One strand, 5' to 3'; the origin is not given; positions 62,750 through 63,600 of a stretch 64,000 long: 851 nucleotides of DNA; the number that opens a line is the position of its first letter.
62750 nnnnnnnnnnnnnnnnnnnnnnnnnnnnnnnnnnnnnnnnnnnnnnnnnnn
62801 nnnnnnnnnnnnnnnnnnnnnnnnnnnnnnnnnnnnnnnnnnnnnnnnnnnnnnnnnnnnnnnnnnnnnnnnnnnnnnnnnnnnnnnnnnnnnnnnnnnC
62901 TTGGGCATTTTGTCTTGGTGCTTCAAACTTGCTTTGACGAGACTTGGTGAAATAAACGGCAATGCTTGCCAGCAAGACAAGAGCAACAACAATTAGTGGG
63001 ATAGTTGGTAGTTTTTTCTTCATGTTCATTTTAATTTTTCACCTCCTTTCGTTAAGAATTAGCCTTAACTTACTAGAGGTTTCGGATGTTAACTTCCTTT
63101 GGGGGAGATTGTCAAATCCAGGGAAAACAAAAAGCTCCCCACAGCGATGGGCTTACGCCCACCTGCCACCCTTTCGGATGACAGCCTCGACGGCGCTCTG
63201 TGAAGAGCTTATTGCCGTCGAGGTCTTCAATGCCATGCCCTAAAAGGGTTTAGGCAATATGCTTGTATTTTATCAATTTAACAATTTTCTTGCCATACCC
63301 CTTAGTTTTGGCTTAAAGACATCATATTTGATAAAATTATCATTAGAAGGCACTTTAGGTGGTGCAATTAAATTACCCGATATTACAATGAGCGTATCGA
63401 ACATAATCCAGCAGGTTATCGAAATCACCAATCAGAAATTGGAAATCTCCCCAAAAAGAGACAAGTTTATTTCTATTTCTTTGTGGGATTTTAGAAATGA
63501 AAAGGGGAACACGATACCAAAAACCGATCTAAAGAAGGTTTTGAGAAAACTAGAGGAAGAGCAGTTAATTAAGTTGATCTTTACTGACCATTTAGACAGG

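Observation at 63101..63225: GC-rich multi-hairpin RNA element with GNRA tetraloops in the leader of a secreted-protein gene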

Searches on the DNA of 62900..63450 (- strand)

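Call 51: build_rna_model(alignment_id=A3, structure=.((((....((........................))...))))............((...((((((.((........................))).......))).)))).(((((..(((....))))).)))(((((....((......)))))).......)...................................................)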
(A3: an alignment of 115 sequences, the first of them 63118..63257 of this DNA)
Model R1 built from alignment A3 (115 sequences, 218 columns); structure: as given.
model positions 150; base pairs 30; branch points 3; effective number of sequences 8.33; information 0.59 bits per position. Calibrated on 0.2 Mb of random sequence (short: E-values are rough).
structure used (alignment columns):
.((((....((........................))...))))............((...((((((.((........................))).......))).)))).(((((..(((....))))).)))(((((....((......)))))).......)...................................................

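Call 52: search_with_rna_model(model_id=R1, sources=[window, L001, L002, L003, L004, L005, L006, L007, L008, L009, L010, L011, L012, L013, L014, L015, L016, L017, L018, L019, L020, L021, L022, L023, L024, L025, L026, L027, L028, L029, L030, L031, L032, L033, L034, L035, L036, L037, L038, L039, L040, L041, L042, L043, L044, L045, L046, L047, L048, L049, L050, L051, L052, L053, L054, L055, L056, L057, L058, L059, L060], max_evalue=0.01)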
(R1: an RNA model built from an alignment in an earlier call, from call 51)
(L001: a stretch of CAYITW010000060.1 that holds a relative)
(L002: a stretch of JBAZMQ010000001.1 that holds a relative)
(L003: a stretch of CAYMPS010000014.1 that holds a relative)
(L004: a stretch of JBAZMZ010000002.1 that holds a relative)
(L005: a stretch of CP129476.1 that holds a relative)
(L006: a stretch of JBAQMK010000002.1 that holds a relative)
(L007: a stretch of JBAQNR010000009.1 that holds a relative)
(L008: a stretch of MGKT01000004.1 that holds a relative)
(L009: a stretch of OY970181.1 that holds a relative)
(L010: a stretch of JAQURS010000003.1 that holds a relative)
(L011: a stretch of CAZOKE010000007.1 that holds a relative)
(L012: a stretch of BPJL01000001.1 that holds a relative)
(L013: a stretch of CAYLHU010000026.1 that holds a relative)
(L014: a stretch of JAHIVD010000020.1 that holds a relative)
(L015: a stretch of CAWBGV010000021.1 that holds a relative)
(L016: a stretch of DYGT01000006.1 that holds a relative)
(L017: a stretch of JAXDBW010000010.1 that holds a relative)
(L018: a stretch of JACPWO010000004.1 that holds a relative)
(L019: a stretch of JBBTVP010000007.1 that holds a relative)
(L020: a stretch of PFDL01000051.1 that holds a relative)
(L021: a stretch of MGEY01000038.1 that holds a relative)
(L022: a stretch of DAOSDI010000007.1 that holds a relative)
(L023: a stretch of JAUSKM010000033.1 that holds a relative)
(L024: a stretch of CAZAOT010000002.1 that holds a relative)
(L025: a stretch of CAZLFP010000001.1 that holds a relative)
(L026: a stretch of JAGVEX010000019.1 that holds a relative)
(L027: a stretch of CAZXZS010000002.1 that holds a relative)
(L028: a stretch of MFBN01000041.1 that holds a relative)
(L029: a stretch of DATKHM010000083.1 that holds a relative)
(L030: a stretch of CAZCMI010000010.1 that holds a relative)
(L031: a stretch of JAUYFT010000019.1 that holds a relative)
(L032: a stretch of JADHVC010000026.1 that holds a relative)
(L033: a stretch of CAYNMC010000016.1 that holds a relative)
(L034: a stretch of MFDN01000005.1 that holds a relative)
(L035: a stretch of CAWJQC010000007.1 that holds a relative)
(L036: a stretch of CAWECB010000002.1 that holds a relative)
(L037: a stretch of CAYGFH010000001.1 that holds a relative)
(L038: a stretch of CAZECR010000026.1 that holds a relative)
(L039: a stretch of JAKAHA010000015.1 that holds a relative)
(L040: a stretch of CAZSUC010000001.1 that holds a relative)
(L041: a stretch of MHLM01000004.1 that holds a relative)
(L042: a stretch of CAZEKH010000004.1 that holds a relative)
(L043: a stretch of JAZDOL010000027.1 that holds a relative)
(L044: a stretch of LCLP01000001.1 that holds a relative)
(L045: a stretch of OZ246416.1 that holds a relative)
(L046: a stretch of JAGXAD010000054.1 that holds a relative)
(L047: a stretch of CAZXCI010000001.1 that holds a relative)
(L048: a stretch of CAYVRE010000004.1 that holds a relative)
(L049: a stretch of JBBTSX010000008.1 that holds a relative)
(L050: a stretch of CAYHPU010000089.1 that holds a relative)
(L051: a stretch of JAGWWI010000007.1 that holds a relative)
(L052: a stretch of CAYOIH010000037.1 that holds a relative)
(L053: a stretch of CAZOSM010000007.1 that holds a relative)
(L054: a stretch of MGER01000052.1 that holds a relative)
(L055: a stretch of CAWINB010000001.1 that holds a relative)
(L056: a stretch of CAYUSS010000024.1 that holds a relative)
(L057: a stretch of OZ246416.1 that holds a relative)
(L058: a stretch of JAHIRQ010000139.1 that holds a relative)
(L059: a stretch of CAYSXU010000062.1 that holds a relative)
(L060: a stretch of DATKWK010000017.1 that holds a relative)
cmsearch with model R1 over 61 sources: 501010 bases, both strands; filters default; matches with E-value up to 0.01: 64.
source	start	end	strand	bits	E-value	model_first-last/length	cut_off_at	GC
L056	2049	2199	-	121.4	2.5e-42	1-150/150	no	0.5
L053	4698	4840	-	119.7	9.8e-42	1-150/150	no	0.53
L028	1259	1404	-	118.8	2.1e-41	1-150/150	no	0.45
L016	5134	5278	+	118.2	3.5e-41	1-150/150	no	0.52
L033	6178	6318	+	116.3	1.8e-40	1-150/150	no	0.5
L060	5418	5558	-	116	2.3e-40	1-150/150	no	0.53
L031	6369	6518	+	115.7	3e-40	1-150/150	no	0.55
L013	4228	4381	-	114.4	8.5e-40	1-150/150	no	0.53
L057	1764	1916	-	114.4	9e-40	1-150/150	no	0.54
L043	1529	1682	+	114.4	9e-40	1-150/150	no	0.48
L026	7164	7310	+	111.8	8.2e-39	1-150/150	no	0.55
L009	742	886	+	108.9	9e-38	1-150/150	no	0.52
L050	2014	2161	+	108.4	1.3e-37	1-150/150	no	0.48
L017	4270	4412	-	107.9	2.2e-37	1-150/150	no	0.53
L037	1629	1770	+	107.3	3.5e-37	1-150/150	no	0.48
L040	1323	1472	-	107.3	3.6e-37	1-150/150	no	0.53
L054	1769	1920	-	106.6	6.5e-37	1-150/150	no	0.55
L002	2334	2485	-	106.1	9.9e-37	1-150/150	no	0.47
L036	1059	1205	+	105.7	1.3e-36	1-150/150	no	0.48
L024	5112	5265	+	105.7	1.3e-36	1-150/150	no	0.49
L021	5935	6089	+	105.6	1.5e-36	1-150/150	no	0.55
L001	2376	2516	+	104.9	2.6e-36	1-150/150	no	0.5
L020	1380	1520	+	104.6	3.4e-36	1-150/150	no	0.53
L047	5350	5501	+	103.5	8.9e-36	1-150/150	no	0.51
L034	1352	1490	-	103.3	1.1e-35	1-150/150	no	0.52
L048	3259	3411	+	102.4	2.1e-35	1-150/150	no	0.49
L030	1943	2091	+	102.1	2.8e-35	1-150/150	no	0.56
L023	1572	1721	-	102.1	2.9e-35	1-150/150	no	0.61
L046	3489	3637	+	100.7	9.5e-35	1-150/150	no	0.55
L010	1290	1437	+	99.9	1.9e-34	1-150/150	no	0.55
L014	706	843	-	99.7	2.1e-34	1-150/150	no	0.58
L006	3009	3159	+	98.6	5.5e-34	1-150/150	no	0.46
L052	1199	1350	+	98.5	5.8e-34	1-150/150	no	0.48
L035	6524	6672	+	97.8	1.1e-33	1-150/150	no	0.63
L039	2037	2176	+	96.6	2.9e-33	1-150/150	no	0.46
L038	3793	3928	-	96.6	3e-33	1-150/150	no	0.57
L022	4402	4551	+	95.5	7.5e-33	1-150/150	no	0.55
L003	796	949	+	95.1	1.1e-32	1-150/150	no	0.58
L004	6052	6206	+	94.4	1.9e-32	1-150/150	no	0.56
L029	2921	3074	-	93.6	3.6e-32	1-150/150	no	0.51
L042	4061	4203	+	92.5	9.1e-32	1-150/150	no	0.48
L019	1267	1419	-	89.4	1.3e-30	1-150/150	no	0.5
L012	2330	2467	-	89.3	1.4e-30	1-150/150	no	0.54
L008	1848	1993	+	88.4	3e-30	1-150/150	no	0.5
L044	360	492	-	88.1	3.7e-30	1-150/150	no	0.56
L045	212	372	+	87.3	7.4e-30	1-150/150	no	0.55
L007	6657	6801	-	87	9.6e-30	1-150/150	no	0.52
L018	1832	1988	+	84.6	7.5e-29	1-150/150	no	0.53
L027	4889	5047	-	84.4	8.8e-29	1-150/150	no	0.56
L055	7214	7358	+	83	2.8e-28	1-150/150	no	0.57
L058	1142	1302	-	78.7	1e-26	1-150/150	no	0.48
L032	1954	2103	+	77.3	3.4e-26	1-150/150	no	0.45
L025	1302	1462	-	76.5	6.5e-26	1-150/150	no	0.52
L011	1342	1472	+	74.7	3.1e-25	1-150/150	no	0.47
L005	77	242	-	72.7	1.7e-24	1-150/150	no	0.58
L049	3029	3185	+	71.2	6e-24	1-150/150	no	0.55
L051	7424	7590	-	68.8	4.5e-23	1-150/150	no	0.64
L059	773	930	+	68.8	4.6e-23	1-150/150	no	0.61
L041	5621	5783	+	58.1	3.8e-19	1-150/150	no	0.57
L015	6919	7086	+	54.2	9.4e-18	1-150/150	no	0.5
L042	6701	6835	+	52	6.2e-17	1-150/150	no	0.46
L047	5391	5522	-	14.5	0.0034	1-150/150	no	0.52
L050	2054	2184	-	13.8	0.006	1-150/150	no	0.47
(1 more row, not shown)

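Call 53: search_with_rna_model(model_id=R1, sources=[L061, L062, L063, L064, L065, L066, L067, L068, L069, L070, L071, L072, L073, L074, L075, L076, L077, L078, L079, L080, L081, L082, L083, L084, L085, L086, L087, L088, L089, L090, L091, L092, L093, L094, L095, L096, L097, L098, L099, L100, L101, L102, L103, L104, L105, L106, L107, L108, L109, L110, L111, L112, L113, L114, L115, L116, L117, L118, L119, L120, L121, L122, L123, L124, L125, L126], max_evalue=0.01)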
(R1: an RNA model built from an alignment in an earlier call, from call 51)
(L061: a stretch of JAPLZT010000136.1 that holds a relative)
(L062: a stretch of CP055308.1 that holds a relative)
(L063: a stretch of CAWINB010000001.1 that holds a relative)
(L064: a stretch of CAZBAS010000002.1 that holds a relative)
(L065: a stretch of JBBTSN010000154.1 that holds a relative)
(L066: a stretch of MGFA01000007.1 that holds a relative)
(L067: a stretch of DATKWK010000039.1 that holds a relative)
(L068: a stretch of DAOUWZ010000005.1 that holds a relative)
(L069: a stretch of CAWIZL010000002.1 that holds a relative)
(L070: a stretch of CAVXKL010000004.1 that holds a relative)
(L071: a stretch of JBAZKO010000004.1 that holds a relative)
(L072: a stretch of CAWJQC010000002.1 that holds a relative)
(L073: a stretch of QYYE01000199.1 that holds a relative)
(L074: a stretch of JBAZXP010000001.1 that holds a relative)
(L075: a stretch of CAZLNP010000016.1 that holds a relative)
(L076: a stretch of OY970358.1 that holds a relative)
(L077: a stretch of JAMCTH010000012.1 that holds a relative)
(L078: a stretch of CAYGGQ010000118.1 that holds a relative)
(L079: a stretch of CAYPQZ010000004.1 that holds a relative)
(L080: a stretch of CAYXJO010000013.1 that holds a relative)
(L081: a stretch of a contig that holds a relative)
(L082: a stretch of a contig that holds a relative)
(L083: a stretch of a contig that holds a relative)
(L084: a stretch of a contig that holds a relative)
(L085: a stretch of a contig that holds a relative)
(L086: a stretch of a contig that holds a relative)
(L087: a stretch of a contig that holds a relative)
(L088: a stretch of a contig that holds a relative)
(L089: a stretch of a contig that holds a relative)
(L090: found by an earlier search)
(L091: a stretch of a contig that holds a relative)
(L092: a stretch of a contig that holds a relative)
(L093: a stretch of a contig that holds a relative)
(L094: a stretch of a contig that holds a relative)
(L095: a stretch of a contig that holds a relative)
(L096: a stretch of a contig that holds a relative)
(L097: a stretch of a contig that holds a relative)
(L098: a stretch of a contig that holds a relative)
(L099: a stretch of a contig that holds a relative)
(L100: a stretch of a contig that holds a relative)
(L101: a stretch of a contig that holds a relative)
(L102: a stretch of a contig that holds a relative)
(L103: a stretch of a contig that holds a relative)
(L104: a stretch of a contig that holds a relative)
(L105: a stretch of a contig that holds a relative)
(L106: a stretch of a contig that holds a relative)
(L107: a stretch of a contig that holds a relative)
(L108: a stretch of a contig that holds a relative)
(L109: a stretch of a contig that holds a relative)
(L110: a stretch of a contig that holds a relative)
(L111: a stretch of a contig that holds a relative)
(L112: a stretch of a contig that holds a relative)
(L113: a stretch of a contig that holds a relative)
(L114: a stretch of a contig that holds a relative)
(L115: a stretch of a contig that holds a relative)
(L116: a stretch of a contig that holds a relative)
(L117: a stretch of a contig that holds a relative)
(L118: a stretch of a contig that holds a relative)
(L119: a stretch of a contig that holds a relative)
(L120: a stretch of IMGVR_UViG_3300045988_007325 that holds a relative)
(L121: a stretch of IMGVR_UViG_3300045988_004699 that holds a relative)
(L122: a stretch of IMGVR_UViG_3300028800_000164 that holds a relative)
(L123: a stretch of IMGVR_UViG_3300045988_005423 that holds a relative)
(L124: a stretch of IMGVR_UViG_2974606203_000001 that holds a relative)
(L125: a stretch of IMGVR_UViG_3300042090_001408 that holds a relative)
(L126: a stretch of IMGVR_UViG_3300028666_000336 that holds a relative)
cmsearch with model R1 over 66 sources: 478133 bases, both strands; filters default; matches with E-value up to 0.01: 65.
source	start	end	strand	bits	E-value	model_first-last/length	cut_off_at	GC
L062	1612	1756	+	123.6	3.7e-43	1-150/150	no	0.54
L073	211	353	-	120.7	4.2e-42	1-150/150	no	0.54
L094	474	616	+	120.7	4.2e-42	1-150/150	no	0.54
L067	712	854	+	120.5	5e-42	1-150/150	no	0.52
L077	4316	4463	-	113.3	2e-39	1-150/150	no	0.54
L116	3645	3795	+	112.1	5.8e-39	1-150/150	no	0.47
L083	3377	3529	+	110.8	1.8e-38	1-150/150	no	0.57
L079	5066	5209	-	110.5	2.3e-38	1-150/150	no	0.52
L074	5226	5360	+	108.7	1.1e-37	1-150/150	no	0.54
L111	3018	3159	+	108.6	1.2e-37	1-150/150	no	0.54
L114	1511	1655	-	107.5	2.8e-37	1-150/150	no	0.47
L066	69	214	-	105.4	1.6e-36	1-150/150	no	0.58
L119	2352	2494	-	105.3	1.8e-36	1-150/150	no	0.52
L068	4161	4308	+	104.8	2.8e-36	1-150/150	no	0.47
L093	866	1000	-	104.6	3.2e-36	1-150/150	no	0.57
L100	3285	3420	-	104.1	4.8e-36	1-150/150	no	0.57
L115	7127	7276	-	103.5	8.2e-36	1-150/150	no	0.57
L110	7838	7983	+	103.1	1.2e-35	1-150/150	no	0.53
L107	7415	7564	-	101.4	4.7e-35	1-150/150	no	0.57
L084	5815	5965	-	98.6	5.2e-34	1-150/150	no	0.46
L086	4441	4588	+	97.5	1.3e-33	1-150/150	no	0.51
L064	411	552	+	97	2e-33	1-150/150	no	0.53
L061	206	346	+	97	2e-33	1-150/150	no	0.45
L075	6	151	+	95.8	5.3e-33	1-150/150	no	0.48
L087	5873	6008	-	95.7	6.1e-33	1-150/150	no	0.57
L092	6040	6189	-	95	1.1e-32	1-150/150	no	0.52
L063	2153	2303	+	94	2.6e-32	1-150/150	no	0.54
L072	5955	6107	+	88.3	2.9e-30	1-150/150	no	0.55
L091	815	958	-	87.6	5.4e-30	1-150/150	no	0.51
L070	2220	2358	+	86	2.1e-29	1-150/150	no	0.59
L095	5904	6054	-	84.9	5.2e-29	1-150/150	no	0.51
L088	1613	1762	-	81.7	7.7e-28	1-150/150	no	0.5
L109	6834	6994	+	81.6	9e-28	1-150/150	no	0.48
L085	6583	6743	-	79.8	4e-27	1-150/150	no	0.58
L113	288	438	-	79.1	7.4e-27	1-150/150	no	0.47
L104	583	740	+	78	1.7e-26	1-150/150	no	0.58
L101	5187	5322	+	77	4e-26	1-150/150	no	0.52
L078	851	1012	-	76.2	8.3e-26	1-150/150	no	0.53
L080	418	580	-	76.1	8.9e-26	1-150/150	no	0.5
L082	3588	3754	+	75.1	2.1e-25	1-150/150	no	0.37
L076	5181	5331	+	74.8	2.7e-25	1-150/150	no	0.58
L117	6268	6402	-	72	2.8e-24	1-150/150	no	0.45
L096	2385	2537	-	71.5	4.4e-24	1-150/150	no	0.53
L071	454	587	-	70.9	7e-24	1-150/150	no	0.41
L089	971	1140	-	69.6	2.1e-23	1-150/150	no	0.53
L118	6949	7083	-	68.4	5.8e-23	1-150/150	no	0.5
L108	2618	2747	-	67.7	1e-22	1-150/150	no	0.46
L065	392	553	+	67.4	1.4e-22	1-150/150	no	0.54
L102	1156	1310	+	65.5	6.6e-22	1-150/150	no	0.51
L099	4026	4178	+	64.6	1.4e-21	1-150/150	no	0.44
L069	718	861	-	64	2.4e-21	1-150/150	no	0.53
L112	6818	6956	-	64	2.5e-21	1-150/150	no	0.47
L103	106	275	+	63.5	3.5e-21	1-150/150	no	0.51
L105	272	432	-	63.3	4.2e-21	1-150/150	no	0.55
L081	4818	4972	-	63.1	5e-21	1-150/150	no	0.5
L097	3981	4133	-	58.8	1.9e-19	1-150/150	no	0.58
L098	293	451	+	54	1.1e-17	1-150/150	no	0.5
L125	5706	5829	-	28.8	1.8e-08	1-150/150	no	0.52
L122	11361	11528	+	23.3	2e-06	1-150/150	no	0.52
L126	3258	3425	-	23.3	2e-06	1-150/150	no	0.52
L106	2248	2271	+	16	0.00092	2-31/150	no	0.62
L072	4526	4654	-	14.8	0.0025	1-150/150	no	0.32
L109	480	620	+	14.6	0.0028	1-150/150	no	0.5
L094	1757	1888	-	13.5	0.0072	1-150/150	no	0.36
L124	1838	1962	+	13.2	0.0099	1-150/150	no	0.43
